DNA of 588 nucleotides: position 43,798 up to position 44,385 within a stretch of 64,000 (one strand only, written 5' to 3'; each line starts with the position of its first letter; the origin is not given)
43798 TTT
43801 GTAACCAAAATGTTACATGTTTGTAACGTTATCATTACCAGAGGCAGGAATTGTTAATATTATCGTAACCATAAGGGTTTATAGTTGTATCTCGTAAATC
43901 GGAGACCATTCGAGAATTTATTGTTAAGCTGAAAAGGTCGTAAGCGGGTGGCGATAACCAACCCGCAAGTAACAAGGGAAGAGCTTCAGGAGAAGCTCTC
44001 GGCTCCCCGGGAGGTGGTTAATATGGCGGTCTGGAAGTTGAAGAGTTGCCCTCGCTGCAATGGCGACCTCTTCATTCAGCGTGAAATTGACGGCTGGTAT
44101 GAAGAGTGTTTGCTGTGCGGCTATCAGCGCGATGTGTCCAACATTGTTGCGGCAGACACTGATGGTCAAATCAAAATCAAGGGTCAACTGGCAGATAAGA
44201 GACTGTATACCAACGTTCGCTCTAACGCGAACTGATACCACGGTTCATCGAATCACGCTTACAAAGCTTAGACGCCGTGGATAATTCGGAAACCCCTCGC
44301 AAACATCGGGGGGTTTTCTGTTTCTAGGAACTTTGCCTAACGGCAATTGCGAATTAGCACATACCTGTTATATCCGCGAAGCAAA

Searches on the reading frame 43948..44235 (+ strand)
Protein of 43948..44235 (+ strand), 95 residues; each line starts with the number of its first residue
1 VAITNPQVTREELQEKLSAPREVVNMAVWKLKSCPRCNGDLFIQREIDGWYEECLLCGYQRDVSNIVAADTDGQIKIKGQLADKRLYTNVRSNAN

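Call 38: search_protein_families(library=pfam, proteins=[window:43948-44235:+])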
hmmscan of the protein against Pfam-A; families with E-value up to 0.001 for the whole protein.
window:43948-44235:+ (95 aa): 1 family
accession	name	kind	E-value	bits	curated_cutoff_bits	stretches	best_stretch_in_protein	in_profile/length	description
PF14354.12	Lar_restr_allev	-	0.00015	22.4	28.6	1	30-63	2-37/58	Restriction alleviation protein Lar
